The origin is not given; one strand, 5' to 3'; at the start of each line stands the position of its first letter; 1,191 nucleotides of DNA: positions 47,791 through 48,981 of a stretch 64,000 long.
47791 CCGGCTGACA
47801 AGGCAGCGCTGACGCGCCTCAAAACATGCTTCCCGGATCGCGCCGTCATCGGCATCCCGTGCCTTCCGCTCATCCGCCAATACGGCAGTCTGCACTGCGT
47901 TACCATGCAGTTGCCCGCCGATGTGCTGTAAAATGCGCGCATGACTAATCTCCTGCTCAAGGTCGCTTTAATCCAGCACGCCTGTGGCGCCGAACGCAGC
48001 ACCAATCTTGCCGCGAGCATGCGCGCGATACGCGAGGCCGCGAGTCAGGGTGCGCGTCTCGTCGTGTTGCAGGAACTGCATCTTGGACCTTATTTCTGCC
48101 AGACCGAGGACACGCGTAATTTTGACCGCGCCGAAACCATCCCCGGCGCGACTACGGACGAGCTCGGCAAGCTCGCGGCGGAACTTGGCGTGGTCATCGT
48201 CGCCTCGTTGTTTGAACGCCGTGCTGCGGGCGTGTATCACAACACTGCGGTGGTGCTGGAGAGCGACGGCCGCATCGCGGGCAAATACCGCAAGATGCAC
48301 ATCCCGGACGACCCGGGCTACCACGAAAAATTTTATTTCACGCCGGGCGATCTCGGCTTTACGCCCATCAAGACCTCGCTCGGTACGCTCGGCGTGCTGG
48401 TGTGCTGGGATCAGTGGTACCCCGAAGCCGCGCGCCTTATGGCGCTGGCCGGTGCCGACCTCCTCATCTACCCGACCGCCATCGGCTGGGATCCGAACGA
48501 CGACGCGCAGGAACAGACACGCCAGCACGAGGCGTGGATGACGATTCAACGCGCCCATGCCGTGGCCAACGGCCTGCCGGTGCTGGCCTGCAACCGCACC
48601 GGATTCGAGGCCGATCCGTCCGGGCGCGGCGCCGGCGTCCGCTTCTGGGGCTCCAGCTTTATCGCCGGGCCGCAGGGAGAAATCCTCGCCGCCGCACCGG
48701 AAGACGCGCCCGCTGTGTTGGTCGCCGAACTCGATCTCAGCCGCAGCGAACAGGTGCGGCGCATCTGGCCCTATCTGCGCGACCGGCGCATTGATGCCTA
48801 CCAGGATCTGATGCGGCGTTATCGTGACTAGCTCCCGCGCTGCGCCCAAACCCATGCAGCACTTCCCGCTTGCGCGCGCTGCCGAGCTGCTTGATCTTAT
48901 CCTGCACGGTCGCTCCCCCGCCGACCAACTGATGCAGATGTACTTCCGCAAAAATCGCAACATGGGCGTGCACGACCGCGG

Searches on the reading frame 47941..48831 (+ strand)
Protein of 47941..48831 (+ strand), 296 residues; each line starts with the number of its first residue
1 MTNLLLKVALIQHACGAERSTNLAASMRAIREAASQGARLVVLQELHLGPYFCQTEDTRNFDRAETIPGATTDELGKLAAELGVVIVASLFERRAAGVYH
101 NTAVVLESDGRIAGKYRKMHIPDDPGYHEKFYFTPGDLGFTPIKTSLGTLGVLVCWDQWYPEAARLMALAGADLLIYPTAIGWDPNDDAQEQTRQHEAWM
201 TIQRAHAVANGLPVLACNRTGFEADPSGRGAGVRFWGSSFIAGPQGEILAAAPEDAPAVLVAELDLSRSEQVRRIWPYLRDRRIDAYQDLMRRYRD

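Call 17: search_protein_families(library=ncbifam, proteins=[window:47941-48831:+], max_evalue=0.00001)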
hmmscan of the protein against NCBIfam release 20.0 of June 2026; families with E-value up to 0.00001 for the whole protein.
window:47941-48831:+ (296 aa): 11 families
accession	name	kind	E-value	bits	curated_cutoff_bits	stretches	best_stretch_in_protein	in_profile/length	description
TIGR03381.1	agmatine_aguB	equivalog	7.7e-91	304.3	410.25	1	6-289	1-278/279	N-carbamoylputrescine amidase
NF040852.1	nitrile_Arch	equivalog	8.5e-39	133.3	500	1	17-288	13-261/262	nitrilase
NF033621.1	de_GSH_amidase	exception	2.6e-25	89.2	355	1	7-285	1-256/260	deaminated glutathione amidase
NF010588.0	PRK13981.1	equivalog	1.2e-19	70.1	479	1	5-267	6-247/546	NAD+ synthase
TIGR04048.1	nitrile_sll0784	equivalog_domain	1.9e-18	66.5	502.6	1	18-198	16-204/301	Nit6803 family nitrilase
NF043013.1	DeGluthAmidYersProt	equivalog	4.9e-14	52.1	500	1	7-284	5-270/278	deaminated glutathione amidase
NF009803.0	PRK13287.1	equivalog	1.2e-13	50.6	406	1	35-276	50-269/333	formamidase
TIGR00546.1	lnt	equivalog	4.7e-13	49.1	132.9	1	139-222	307-385/395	apolipoprotein N-acyltransferase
NF009802.0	PRK13286.1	equivalog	1e-11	44.4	427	1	20-274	35-268/345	aliphatic amidase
NF007757.0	PRK10438.1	equivalog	4.1e-09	36.1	249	1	153-281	139-249/256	amidohydrolase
NF002730.0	PRK02628.1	equivalog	2.5e-06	26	473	0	9-137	16-141/677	NAD(+) synthase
